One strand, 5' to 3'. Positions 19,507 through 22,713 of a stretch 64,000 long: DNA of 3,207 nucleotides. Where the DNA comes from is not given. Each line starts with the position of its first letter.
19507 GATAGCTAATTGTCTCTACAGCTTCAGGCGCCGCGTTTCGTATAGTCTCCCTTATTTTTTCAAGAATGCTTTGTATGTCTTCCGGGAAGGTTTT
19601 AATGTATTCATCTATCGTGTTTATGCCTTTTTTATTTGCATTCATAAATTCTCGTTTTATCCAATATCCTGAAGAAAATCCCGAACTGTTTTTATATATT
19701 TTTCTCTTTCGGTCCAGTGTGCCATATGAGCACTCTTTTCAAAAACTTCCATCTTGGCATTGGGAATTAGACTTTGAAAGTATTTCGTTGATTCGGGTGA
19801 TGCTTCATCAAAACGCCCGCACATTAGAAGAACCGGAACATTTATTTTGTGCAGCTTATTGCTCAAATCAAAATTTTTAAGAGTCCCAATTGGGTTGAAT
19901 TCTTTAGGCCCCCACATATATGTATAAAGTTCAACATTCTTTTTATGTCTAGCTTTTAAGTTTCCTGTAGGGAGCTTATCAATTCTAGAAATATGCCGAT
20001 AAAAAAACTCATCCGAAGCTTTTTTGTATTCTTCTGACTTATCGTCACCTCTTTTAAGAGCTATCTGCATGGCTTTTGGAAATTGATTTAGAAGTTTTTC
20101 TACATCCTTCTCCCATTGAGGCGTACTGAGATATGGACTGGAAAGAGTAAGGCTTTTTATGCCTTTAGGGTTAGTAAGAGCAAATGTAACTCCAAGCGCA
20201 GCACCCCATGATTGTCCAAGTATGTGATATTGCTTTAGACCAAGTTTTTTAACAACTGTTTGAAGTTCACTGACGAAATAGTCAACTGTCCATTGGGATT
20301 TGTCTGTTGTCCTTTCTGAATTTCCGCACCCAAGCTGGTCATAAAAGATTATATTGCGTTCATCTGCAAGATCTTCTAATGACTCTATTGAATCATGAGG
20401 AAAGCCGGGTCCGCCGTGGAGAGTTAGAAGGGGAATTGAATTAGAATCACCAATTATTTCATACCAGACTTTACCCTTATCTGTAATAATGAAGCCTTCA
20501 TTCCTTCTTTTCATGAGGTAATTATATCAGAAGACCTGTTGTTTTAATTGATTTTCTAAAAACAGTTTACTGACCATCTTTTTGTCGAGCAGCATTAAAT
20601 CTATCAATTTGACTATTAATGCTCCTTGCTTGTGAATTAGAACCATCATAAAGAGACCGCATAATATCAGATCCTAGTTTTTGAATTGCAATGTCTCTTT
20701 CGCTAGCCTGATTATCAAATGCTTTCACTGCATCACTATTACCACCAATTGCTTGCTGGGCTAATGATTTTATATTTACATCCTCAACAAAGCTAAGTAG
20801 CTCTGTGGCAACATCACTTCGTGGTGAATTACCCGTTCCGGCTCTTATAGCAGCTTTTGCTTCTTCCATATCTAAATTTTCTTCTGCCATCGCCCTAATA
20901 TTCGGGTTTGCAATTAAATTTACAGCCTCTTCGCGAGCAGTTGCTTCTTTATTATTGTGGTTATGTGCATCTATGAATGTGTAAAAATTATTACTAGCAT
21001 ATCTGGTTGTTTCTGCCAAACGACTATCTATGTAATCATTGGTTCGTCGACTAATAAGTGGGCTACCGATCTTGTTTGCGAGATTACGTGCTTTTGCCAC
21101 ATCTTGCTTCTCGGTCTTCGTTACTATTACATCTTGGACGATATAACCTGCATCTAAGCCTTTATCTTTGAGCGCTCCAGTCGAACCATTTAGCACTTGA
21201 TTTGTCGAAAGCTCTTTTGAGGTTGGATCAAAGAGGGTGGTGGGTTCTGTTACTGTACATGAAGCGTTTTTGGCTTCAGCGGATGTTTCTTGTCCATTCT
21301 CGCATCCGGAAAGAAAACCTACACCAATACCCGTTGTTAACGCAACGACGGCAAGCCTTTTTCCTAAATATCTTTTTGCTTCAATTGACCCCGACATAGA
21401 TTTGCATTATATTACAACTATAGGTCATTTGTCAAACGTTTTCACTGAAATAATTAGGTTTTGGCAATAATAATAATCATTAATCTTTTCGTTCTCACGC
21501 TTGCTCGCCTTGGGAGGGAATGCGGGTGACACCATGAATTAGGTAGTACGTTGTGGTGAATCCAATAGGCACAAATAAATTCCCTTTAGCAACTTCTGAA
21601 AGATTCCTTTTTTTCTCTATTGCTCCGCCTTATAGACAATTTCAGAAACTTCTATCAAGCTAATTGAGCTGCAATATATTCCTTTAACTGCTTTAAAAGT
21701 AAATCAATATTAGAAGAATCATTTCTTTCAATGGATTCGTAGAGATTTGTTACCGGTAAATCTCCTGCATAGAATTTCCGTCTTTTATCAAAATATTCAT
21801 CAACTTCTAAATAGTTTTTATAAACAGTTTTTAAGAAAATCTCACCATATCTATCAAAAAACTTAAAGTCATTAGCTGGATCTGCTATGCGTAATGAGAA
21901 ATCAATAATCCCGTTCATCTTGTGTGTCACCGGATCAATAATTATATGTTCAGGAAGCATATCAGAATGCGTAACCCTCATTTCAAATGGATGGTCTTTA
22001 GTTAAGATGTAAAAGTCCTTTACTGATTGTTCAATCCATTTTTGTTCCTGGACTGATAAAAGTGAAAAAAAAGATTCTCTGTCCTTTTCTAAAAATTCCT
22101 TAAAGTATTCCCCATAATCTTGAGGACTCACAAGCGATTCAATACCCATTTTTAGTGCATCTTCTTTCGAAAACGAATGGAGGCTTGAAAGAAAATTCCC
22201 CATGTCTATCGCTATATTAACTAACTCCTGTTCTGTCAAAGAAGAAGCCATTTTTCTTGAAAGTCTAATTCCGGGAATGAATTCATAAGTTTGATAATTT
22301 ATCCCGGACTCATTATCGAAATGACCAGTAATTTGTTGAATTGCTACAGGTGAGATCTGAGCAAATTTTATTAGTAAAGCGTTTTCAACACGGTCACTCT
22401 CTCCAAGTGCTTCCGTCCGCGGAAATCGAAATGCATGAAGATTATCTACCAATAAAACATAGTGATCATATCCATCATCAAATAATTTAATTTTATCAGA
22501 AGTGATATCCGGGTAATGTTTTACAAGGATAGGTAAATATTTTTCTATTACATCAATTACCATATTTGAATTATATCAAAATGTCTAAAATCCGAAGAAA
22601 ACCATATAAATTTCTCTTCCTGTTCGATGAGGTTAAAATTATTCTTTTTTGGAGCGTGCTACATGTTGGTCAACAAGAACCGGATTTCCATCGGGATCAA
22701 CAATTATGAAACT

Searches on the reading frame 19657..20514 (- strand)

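Call 29: search_protein_families(library=pfam, proteins=[window:19657-20514:-], max_evalue=0.001)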
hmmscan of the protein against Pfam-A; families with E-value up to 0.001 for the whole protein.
window:19657-20514:- (285 aa): 4 families
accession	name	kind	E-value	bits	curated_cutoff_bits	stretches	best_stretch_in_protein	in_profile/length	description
PF00561.26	Abhydrolase_1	-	9.8e-32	111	25.8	1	28-269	2-244/245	alpha/beta hydrolase fold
PF12146.15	Hydrolase_4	-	1.6e-11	44.4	27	1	54-151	33-139/239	Serine aminopeptidase, S33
PF12697.13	Abhydrolase_6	-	1.1e-10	43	26.3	1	30-272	2-213/217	Alpha/beta hydrolase family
PF03096.20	Ndr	-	0.00023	20.5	23.3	1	69-144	74-150/283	Ndr family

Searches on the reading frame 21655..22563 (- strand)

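Call 29: search_protein_families(library=pfam, proteins=[window:21655-22563:-], max_evalue=0.001)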
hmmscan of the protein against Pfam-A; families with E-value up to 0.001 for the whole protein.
window:21655-22563:- (302 aa): 1 family
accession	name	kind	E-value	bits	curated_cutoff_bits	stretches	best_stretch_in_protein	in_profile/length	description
PF01636.29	APH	-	2.2e-11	44.4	23.2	1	25-234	2-207/239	Phosphotransferase enzyme family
